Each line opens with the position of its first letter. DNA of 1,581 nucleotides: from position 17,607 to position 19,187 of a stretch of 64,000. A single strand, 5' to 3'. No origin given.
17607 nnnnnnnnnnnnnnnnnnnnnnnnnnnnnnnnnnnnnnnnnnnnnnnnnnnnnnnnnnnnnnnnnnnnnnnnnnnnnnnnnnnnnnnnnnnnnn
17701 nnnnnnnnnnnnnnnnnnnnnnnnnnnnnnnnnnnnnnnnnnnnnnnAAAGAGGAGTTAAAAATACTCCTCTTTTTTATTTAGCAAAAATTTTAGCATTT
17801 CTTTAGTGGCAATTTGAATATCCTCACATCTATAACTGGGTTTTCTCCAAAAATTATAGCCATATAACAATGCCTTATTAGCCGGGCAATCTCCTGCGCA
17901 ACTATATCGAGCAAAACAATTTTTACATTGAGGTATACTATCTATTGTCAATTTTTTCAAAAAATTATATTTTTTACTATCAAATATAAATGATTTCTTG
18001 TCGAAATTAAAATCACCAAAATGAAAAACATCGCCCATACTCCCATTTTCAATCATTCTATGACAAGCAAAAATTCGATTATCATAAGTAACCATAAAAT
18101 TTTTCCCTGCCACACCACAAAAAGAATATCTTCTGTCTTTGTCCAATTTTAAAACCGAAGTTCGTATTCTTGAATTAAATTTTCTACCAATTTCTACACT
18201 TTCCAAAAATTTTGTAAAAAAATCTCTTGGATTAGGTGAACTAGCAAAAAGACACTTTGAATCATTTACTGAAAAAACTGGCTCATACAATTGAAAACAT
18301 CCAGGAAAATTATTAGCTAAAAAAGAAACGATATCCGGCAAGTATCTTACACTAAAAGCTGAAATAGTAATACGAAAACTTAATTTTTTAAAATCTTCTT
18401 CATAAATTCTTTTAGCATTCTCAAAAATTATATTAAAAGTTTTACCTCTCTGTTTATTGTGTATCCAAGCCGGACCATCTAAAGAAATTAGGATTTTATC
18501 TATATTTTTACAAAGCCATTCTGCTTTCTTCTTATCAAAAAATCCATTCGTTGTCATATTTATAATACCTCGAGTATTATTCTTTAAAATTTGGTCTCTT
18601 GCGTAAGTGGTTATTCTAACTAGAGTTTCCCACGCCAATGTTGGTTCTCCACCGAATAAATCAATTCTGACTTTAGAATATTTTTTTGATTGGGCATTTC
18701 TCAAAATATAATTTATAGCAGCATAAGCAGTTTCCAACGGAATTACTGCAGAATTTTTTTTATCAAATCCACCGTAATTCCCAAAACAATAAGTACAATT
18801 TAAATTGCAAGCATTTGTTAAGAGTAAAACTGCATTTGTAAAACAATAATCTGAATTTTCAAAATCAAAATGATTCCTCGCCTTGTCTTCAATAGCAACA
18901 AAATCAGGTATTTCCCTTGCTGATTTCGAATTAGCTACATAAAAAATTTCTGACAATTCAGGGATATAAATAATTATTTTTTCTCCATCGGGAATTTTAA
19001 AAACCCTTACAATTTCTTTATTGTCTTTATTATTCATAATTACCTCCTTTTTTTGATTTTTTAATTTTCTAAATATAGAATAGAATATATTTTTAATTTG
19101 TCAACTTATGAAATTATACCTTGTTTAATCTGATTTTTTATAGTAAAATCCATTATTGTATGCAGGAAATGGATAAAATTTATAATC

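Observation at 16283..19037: Compact putative RiPP locus: Cys/Asp-rich precursor-like peptide, HExxH protein and radical-SAM/SPASM maturase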

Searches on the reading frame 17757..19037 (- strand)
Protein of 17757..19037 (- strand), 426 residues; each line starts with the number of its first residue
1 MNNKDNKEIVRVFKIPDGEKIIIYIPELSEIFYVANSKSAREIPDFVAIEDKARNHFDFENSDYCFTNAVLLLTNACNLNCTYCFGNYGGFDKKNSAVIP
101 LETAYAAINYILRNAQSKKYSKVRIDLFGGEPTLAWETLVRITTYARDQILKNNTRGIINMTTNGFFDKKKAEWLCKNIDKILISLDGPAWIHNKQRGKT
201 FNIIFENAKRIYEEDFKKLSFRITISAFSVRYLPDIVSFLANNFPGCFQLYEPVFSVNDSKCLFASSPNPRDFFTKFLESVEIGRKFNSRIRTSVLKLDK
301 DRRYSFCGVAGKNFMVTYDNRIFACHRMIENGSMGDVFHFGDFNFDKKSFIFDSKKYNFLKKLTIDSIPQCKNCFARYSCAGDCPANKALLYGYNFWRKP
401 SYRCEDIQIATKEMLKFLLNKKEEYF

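Call 3: search_protein_families(library=pfam, proteins=[window:17757-19037:-], max_evalue=0.1)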
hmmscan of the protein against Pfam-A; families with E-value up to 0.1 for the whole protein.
window:17757-19037:- (426 aa): 3 families
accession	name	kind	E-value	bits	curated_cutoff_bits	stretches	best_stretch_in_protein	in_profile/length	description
PF04055.27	Radical_SAM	-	7.1e-14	52.7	29.5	1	73-224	3-149/166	Radical SAM superfamily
PF13353.11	Fer4_12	-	4.1e-06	27.6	22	1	71-195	9-122/137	4Fe-4S single cluster domain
PF13186.11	SPASM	-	0.02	15.6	21.5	1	307-374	1-66/67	Iron-sulfur cluster-binding domain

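Call 4: search_protein_families(library=ncbifam, proteins=[window:17757-19037:-], max_evalue=0.1)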
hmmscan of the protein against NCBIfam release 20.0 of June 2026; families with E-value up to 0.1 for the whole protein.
window:17757-19037:- (426 aa): 69 families (the best 25 are shown)
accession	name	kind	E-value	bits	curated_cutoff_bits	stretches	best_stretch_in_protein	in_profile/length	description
NF047865.1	rSAM_PapB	equivalog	2.2e-40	138.9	340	1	70-389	6-321/330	PapB family radical SAM/SPASM ranthipeptide maturase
TIGR04064.1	rSAM_nif11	equivalog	5.1e-33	114.5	518.7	2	58-197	69-205/459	nif11-like peptide radical SAM maturase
TIGR03974.1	rSAM_six_Cys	equivalog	1.4e-31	109.8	425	1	70-388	100-420/451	thioether cross-link-forming SCIFF peptide maturase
NF040492.1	not_ScfB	exception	4e-29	101.8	855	1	60-388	89-419/450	ScfB-related radical SAM/SPASM orphan maturase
TIGR03978.1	rSAM_paired_1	equivalog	1.4e-24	86.7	370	2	70-236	86-253/466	His-Xaa-Ser system radical SAM maturase HxsB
TIGR04068.1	rSAM_ocin_clost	equivalog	1.7e-23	83.3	500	1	64-223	81-247/462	Cys-rich peptide radical SAM maturase CcpM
TIGR03906.1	quino_hemo_SAM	equivalog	6.3e-23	81.1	453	1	62-395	89-425/467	quinohemoprotein amine dehydrogenase maturation protein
NF038107.1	rSAM_NF038107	equivalog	7e-20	71.2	600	1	54-386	75-402/444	Cys-every-fifth radical SAM/SPASM peptide maturase CefB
TIGR04148.1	GG_samocin_CFB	equivalog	8.9e-20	71.2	300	1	69-214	19-173/411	radical SAM peptide maturase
TIGR04280.1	geopep_mat_rSAM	hypoth_equivalog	3.1e-18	66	400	1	49-213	66-232/428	geopeptide radical SAM maturase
NF038170.1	lachnocin_rSAM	equivalog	7.8e-18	64.6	550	2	68-218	77-230/440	lachnocin radical SAM maturase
NF035951.1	rSAM_RumMC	equivalog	1e-17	64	720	2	45-198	94-241/510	RumMC family radical SAM sactipeptide maturase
TIGR04084.1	rSAM_AF0577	subfamily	2.8e-15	56.1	225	1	72-384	2-285/347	TIGR04084 family radical SAM/SPASM domain-containing protein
TIGR03942.1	sulfatase_rSAM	equivalog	2.1e-14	53.4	349.45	1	75-414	9-353/363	anaerobic sulfatase maturase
NF050038.1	rSAM_RiPP_GggB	equivalog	4.7e-14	52.2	650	1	56-221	31-193/398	streptosactin maturase GggB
TIGR04085.1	rSAM_more_4Fe4S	domain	1.1e-10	41.8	27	1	307-395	1-85/93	SPASM domain-containing protein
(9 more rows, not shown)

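Call 5: find_homologous_proteins(query=window:17757-19037:-)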
Query window:17757-19037:- (426 aa): 102 proteins with E <= 0.001 among 2564 candidates.
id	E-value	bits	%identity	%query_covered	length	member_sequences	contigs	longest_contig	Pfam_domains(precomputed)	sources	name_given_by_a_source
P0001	2.0e-291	984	100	100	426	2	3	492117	PF04055.28,PF13353.12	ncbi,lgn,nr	ncbi:MAG: radical SAM protein [Patescibacteria group bacterium]|nr:radical SAM protein [Patescibacte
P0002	3.4e-132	459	51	97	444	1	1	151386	PF04055.28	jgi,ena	-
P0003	1.4e-112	395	46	97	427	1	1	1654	PF04055.28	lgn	-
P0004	1.4e-97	345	43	97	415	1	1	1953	PF04055.28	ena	-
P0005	1.1e-96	343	41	97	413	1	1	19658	PF04055.28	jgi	jgi:uncharacterized protein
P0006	9.7e-96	339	41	97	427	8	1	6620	PF04055.28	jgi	-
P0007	1.7e-95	339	42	97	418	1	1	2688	PF04055.28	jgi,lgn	-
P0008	2.5e-94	335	42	96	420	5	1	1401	PF04055.28,PF13353.12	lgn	-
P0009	6.3e-91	324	41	96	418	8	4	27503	PF04055.28,PF13353.12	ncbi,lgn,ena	-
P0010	1.0e-84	303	40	96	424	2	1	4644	PF04055.28,PF13353.12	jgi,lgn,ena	-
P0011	8.3e-46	175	29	95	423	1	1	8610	PF04055.28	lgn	-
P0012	3.5e-44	170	32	83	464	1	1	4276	PF04055.28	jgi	jgi:uncharacterized protein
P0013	5.1e-43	166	31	95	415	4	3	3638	PF04055.28,PF13353.12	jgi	-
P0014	1.3e-42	164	28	88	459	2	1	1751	PF04055.28,PF13353.12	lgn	-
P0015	5.2e-40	156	29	80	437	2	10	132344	PF04055.28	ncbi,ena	-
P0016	4.4e-39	153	28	97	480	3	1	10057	PF04055.28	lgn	-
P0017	6.4e-38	149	29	96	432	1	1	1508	PF04055.28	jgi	-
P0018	1.2e-36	145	28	86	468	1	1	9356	PF04055.28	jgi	jgi:uncharacterized protein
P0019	4.5e-36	143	27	97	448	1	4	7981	PF04055.28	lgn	-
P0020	6.0e-36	142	29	82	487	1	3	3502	PF04055.28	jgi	-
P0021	8.7e-36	142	28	96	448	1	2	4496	PF04055.28,PF13353.12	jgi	-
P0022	1.0e-35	142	29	79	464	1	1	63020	PF04055.28,PF13353.12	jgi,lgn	jgi:uncharacterized protein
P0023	3.3e-35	140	29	86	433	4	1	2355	PF04055.28,PF13353.12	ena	-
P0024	2.2e-34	137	28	85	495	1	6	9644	PF04055.28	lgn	-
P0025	3.0e-34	137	31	83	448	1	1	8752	PF04055.28,PF13353.12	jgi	jgi:uncharacterized protein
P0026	3.9e-33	133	31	74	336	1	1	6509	PF04055.28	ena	-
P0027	4.0e-33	133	31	83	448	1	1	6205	PF04055.28,PF13353.12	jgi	jgi:uncharacterized protein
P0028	7.1e-33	132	29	99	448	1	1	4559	PF04055.28,PF13353.12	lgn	-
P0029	9.2e-33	132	32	99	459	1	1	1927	PF04055.28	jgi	jgi:radical SAM protein with 4Fe4S-binding SPASM domain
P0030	1.1e-32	132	29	82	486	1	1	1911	PF04055.28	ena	-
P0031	2.1e-32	131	26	76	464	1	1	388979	PF04055.28,PF13353.12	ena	-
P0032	4.3e-31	126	29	75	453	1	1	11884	PF04055.28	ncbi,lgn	-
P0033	5.9e-31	126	25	89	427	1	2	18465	PF04055.28,PF13353.12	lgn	-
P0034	2.1e-30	124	27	75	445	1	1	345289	PF04055.28,PF13353.12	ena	-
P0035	2.4e-30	124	28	96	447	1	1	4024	PF04055.28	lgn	-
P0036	3.2e-30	124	31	82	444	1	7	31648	PF04055.28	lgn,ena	-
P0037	6.2e-28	116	29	76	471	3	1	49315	PF04055.28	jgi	-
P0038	3.6e-27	113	26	96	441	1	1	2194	PF04055.28,PF13353.12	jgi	-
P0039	2.0e-26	111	25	89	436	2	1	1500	PF04055.28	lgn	-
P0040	4.1e-26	110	28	96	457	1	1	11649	PF04055.28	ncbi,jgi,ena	-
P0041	2.6e-25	107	27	95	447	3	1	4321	PF04055.28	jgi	-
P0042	6.0e-23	100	28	81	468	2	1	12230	PF04055.28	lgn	-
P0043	1.6e-21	95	27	74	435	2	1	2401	PF04055.28,PF13353.12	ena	-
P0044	1.4e-20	92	29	76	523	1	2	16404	PF04055.28,PF13353.12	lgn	-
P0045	2.2e-19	88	27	74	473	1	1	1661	PF04055.28,PF13353.12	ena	-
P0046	1.9e-18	85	27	76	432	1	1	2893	PF04055.28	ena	-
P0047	4.1e-18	84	30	76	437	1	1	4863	PF04055.28,PF13353.12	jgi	-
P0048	1.9e-17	81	26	78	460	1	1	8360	PF04055.28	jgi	jgi:uncharacterized protein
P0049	6.2e-16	76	29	76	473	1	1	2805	PF04055.28,PF13353.12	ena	-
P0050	8.4e-16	76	29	82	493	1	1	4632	PF04055.28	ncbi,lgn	-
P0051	1.7e-14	72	25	83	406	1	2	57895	PF04055.28,PF13353.12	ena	-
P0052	8.9e-14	69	39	32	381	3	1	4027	PF04055.28,PF13353.12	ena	-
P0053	4.9e-13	67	25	77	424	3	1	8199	PF04055.28,PF13353.12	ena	-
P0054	6.5e-13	67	32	30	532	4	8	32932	PF04055.28,PF13353.12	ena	-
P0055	2.5e-12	65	38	32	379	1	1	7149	PF04055.28,PF13353.12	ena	-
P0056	4.4e-12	64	26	64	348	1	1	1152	PF04055.28,PF13353.12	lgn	-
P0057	2.6e-10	58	27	95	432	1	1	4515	PF13186.12,PF04055.28,PF13353.12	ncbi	-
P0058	6.2e-10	57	33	31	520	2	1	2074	PF04055.28,PF13353.12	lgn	-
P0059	1.4e-9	55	27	73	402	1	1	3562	PF04055.28,PF13353.12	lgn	-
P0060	1.8e-9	55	29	39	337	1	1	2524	PF04055.28,PF13353.12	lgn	-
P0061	4.0e-9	54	27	60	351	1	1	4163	PF04055.28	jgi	jgi:uncharacterized protein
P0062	4.5e-9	54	25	74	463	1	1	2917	PF04055.28,PF13353.12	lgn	-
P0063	1.2e-8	52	27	75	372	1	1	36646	PF04055.28,PF13353.12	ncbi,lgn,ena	-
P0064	1.4e-8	52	28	46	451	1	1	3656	PF04055.28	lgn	-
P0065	2.6e-8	51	24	75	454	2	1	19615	PF04055.28,PF13353.12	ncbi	ncbi:MAG: radical SAM protein [Candidatus Aquicultor sp.]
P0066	1.3e-7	49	28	56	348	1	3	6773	PF04055.28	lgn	-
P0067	1.7e-7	49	30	44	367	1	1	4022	PF04055.28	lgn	-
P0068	1.8e-7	49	23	90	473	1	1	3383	PF04055.28,PF13353.12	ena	-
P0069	5.8e-7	47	25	73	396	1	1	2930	PF13186.12,PF04055.28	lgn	-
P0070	6.5e-7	47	26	75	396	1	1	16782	PF13186.12,PF04055.28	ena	-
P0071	1.2e-6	46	21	74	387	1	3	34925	PF13186.12,PF04055.28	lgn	-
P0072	1.3e-6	46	24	75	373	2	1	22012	PF13186.12,PF04055.28,PF13353.12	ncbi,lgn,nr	ncbi:MAG: anaerobic sulfatase maturase [Johnsonella sp.]|nr:anaerobic sulfatase maturase [Johnsonell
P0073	1.5e-6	45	23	73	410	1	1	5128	PF13186.12,PF04055.28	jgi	-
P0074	1.8e-6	45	30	33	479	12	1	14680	PF04055.28,PF13353.12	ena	-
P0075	2.0e-6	45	24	74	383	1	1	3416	PF13186.12,PF04055.28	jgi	jgi:uncharacterized protein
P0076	2.0e-6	45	26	75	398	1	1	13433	PF13186.12,PF04055.28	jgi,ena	-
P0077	2.2e-6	45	24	72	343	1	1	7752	PF04055.28,PF13353.12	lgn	-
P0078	2.5e-6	45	29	42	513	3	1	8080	PF04055.28,PF13353.12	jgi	jgi:uncharacterized protein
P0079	5.3e-6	44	25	73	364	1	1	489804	PF13186.12,PF04055.28,PF13353.12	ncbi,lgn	-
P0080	8.7e-6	43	29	47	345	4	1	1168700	PF04055.28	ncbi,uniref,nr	ncbi:radical SAM protein [Nannocystis sp. SCPEA4]|uniref:radical SAM protein n=1 Tax=Nannocystis sp.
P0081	1.0e-5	43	21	74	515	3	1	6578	PF04055.28,PF13353.12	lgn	-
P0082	2.0e-5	42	20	73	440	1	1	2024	PF13186.12,PF04055.28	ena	-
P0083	3.2e-5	41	27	39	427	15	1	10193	PF04055.28,PF13353.12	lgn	-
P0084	3.5e-5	41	22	73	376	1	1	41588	PF13186.12,PF04055.28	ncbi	-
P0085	7.4e-5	40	21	73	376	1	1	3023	PF13186.12,PF04055.28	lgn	-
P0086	1.3e-4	39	29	32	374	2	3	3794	PF13186.12,PF04055.28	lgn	-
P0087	1.3e-4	39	27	64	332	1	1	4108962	PF04055.28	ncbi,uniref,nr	ncbi:radical SAM protein [Catenovulum sediminis]|uniref:radical SAM protein n=1 Tax=Catenovulum sedi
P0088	1.4e-4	39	25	73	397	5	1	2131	PF13186.12,PF04055.28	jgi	jgi:uncharacterized protein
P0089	2.2e-4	38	24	73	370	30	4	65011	PF13186.12,PF04055.28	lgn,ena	-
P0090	2.4e-4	38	28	39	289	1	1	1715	PF13186.12,PF04055.28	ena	-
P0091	3.2e-4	38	21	75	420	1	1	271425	PF13186.12,PF04055.28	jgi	jgi:uncharacterized protein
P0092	3.2e-4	38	24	73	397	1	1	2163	PF13186.12,PF04055.28,PF13353.12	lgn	-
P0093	3.3e-4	38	32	38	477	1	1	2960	PF04055.28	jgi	jgi:uncharacterized protein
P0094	3.5e-4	38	23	76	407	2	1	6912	PF13186.12,PF04055.28,PF02810.22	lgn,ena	-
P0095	3.7e-4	38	24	59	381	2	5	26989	PF13186.12,PF04055.28,PF13353.12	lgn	-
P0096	4.0e-4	38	24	73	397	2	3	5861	PF13186.12,PF04055.28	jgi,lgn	jgi:uncharacterized protein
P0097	4.2e-4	37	23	78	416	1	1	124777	PF13186.12,PF04055.28,PF02810.22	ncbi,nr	ncbi:MAG: anaerobic sulfatase maturase [Kiritimatiellae bacterium]|nr:anaerobic sulfatase maturase [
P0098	4.5e-4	37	30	29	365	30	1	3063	PF13186.12,PF04055.28,PF13353.12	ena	-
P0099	5.7e-4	37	24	73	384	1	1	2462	PF13186.12,PF04055.28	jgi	-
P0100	7.0e-4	37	34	28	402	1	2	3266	PF13186.12,PF04055.28,PF02810.22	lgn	-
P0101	8.7e-4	36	22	73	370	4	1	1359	PF13186.12,PF04055.28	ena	-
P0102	9.7e-4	36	23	73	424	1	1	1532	PF13186.12,PF04055.28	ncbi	-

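Call 8: find_encoding_contigs(protein=P0002, flank=5000, max_places=2)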
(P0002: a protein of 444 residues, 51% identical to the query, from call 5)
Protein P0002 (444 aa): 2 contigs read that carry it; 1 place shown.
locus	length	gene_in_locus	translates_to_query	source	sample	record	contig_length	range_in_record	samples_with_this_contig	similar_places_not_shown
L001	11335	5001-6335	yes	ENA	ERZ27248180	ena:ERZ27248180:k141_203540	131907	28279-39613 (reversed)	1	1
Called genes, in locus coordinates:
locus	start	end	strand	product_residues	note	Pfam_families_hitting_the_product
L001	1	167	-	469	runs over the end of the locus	PF00753:Lactamase_B, PF23023:Anti-Pycsar_Apyc1 (weak), PF12706:Lactamase_B_2 (weak), PF16661:Lactamase_B_6, PF10996:Beta-Casp, PF07521:RMMBL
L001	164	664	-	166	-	PF00293:NUDIX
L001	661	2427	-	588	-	PF14716:HHH_8, PF00633:HHH (faint), PF14520:HHH_5, PF14791:DNA_pol_B_thumb, PF02811:PHP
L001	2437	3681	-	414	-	PF27218:MJ0043_C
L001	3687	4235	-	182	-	-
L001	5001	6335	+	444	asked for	PF04055:Radical_SAM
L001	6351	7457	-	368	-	-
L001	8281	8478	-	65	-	-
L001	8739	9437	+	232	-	-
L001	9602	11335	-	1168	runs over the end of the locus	-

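Call 9: find_encoding_contigs(protein=P0009, flank=5000, max_places=2)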
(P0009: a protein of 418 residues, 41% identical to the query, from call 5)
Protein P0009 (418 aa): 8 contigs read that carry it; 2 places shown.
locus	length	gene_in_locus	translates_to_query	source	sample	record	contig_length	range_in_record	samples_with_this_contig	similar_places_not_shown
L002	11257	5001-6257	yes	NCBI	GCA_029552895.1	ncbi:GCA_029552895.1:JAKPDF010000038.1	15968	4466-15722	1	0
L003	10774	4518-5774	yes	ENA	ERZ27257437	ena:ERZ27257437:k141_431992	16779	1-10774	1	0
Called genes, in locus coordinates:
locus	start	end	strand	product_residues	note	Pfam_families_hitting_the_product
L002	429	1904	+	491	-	PF10092:DUF2330 (faint)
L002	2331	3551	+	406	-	PF13477:Glyco_trans_4_2 (weak), PF13439:Glyco_transf_4, PF13579:Glyco_trans_4_4 (weak), PF00534:Glycos_transf_1, PF20706:GT4-conflict (weak), PF13692:Glyco_trans_1_4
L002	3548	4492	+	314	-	PF01479:S4, PF00849:PseudoU_synth_2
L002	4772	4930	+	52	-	-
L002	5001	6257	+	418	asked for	PF04055:Radical_SAM, PF13353:Fer4_12 (weak)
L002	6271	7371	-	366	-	-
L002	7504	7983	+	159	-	PF01245:Ribosomal_L19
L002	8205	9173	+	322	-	PF00089:Trypsin, PF13365:Trypsin_2, PF13180:PDZ_2 (weak), PF00595:PDZ (faint), PF17820:PDZ_6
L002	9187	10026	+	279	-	PF01026:TatD_DNase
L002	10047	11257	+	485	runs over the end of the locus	?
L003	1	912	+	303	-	PF17862:AAA_lid_3, PF01434:Peptidase_M41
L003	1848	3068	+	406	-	PF13477:Glyco_trans_4_2 (weak), PF13439:Glyco_transf_4, PF13579:Glyco_trans_4_4 (weak), PF00534:Glycos_transf_1, PF20706:GT4-conflict (weak), PF13692:Glyco_trans_1_4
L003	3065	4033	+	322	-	PF01479:S4, PF00849:PseudoU_synth_2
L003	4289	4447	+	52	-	-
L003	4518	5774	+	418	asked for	PF04055:Radical_SAM, PF13353:Fer4_12 (weak)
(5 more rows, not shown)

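Call 10: find_encoding_contigs(protein=P0005, flank=5000, max_places=2)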
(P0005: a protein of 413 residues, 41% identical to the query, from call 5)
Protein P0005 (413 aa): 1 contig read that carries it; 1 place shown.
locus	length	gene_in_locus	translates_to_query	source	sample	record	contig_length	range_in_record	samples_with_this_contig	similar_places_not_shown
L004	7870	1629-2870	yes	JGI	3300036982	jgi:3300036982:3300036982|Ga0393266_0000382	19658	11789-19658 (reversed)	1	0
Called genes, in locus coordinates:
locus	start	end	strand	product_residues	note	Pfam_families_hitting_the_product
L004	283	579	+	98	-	-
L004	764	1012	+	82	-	-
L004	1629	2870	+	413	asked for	PF04055:Radical_SAM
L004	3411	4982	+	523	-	PF07719:TPR_2 (faint), PF12895:ANAPC3 (faint), PF13428:TPR_14 (faint), PF13432:TPR_16 (faint), PF14559:TPR_19 (faint)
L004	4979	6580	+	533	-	PF13414:TPR_11 (faint), PF13431:TPR_17 (faint), PF00515:TPR_1 (faint), PF13181:TPR_8 (faint)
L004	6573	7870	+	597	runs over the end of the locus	PF00005:ABC_tran (faint), PF00158:Sigma54_activat (faint), PF06414:Zeta_toxin (faint), PF13191:AAA_16 (faint), PF17871:AAA_lid_9 (weak), PF07724:AAA_2, PF07728:AAA_5, PF10431:ClpB_D2-small, +8 more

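Call 17: find_related_loci(query=A1, collection=genome_contigs, flank=4000)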
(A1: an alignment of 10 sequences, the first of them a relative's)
Query A1 (426 aa) in genome_contigs; peptide patterns used: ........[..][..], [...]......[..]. (x = any residue, [..] = any of these).
600 stretches matched a pattern (row limit reached: there are more); 485 encode a relative of the query (tblastn E <= 1e-3); the best 80 are kept; 80 distinct loci.
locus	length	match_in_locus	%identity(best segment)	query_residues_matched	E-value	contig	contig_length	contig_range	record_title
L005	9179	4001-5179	34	1-408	3e-63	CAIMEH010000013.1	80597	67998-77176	uncultured Candidatus Berkelbacteria bacterium isolate AlinenLipids_bin-6077 genome assembly, contig: bin-6077:13/34, wh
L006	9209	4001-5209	33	11-422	1e-58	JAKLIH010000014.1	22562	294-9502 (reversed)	MAG: Patescibacteria group bacterium isolate RA.bin82 RA.bin82_14, whole genome shotgun sequence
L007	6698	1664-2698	31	69-415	2e-46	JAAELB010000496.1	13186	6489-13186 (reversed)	MAG: Desulfobulbaceae bacterium isolate Bco_9 BcoG_CONTIG1320565, whole genome shotgun sequence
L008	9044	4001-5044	31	67-415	3e-43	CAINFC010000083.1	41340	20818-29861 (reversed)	MAG: uncultured Acidobacteria bacterium isolate LaPlata_bin-3695 genome assembly, contig: bin-3695:083/326, whole genome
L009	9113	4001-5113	27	49-421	7e-38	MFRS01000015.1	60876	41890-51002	MAG: Candidatus Micrarchaeota archaeon RBG_16_49_10 RBG_16_scaffold_2761, whole genome shotgun sequence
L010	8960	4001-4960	25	71-384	4e-32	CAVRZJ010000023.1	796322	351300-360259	MAG: uncultured Acidobacteriota bacterium isolate MFD05942.bin.2.248 genome assembly, contig: contig_8346, whole genome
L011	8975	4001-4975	27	71-393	6e-30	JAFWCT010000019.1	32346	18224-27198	MAG: Selenomonadaceae bacterium isolate RGIG5621 Sheep_Duodenum-3__c70446, whole genome shotgun sequence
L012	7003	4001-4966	27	71-390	2e-29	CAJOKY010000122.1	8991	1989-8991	uncultured Selenomonadaceae bacterium isolate Reindeer_1_mag_172 genome assembly, contig: scaffold_15948, whole genome s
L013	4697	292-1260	27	71-396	3e-29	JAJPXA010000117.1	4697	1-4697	MAG: Bacillota bacterium isolate AH.10_11 NODE_2238_length_4697_cov_4.434726, whole genome shotgun sequence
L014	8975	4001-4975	27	71-393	8e-29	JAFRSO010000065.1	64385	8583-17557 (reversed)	MAG: Selenomonadaceae bacterium isolate RGIG2762 Goat_Omasum-5__c547763, whole genome shotgun sequence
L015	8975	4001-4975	26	71-393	4e-29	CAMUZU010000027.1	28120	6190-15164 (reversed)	MAG TPA_asm: uncultured Selenomonadales bacterium isolate SRR8387719_bin.34_metaWRAP_v1.3_MAG genome assembly, contig: E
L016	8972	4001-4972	28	71-393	1e-28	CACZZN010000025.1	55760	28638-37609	MAG: uncultured Veillonellaceae bacterium isolate RUG13093 genome assembly, contig: RUG13093_asm_25, whole genome shotgu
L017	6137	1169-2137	24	71-384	1e-28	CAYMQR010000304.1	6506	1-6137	MAG TPA_asm: uncultured bacterium isolate SRP173033_co1_392 genome assembly, contig: NODE_31518_length_6506_cov_5.434971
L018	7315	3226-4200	27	71-393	2e-28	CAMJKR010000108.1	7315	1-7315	MAG: uncultured Selenomonadales bacterium isolate SRR12081298_bin.24_metaWRAP_v1.3_MAG genome assembly, contig: ERZ12289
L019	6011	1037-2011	27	71-393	3e-28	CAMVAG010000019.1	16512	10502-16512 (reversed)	MAG TPA_asm: uncultured Selenomonadales bacterium isolate SRR8387719_bin.48_metaWRAP_v1.3_MAG genome assembly, contig: E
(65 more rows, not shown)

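Call 18: find_related_loci(query=A1, collection=metagenome_contigs, flank=4000)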
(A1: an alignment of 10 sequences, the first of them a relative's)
Query A1 (426 aa) in metagenome_contigs; peptide patterns used: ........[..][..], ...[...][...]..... (x = any residue, [..] = any of these).
600 stretches matched a pattern (row limit reached: there are more); 470 encode a relative of the query (tblastn E <= 1e-3); the best 80 are kept; 80 distinct loci.
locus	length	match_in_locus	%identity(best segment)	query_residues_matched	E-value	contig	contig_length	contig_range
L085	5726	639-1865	41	7-424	2e-98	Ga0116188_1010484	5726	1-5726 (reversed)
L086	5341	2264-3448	40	11-408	3e-84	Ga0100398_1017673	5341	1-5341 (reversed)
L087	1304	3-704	45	188-422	6e-61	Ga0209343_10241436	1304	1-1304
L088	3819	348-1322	25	71-393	2e-28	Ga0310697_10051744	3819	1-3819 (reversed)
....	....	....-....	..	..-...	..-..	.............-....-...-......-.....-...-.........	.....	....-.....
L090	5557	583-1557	26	71-393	4e-28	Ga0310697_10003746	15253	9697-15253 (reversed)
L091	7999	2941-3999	28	70-415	1e-27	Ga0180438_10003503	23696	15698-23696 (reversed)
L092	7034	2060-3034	26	71-393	1e-27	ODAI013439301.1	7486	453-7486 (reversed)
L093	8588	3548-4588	26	70-424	1e-26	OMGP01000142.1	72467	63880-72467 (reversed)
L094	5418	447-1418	26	71-393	1e-26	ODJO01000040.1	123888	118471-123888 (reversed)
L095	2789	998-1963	25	67-384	1e-25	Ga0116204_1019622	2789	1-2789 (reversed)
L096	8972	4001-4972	25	71-393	7e-25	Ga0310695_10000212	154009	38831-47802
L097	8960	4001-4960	27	66-384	1e-24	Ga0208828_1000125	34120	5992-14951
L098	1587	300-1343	24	71-417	3e-24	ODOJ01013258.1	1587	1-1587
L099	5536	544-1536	22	71-393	5e-23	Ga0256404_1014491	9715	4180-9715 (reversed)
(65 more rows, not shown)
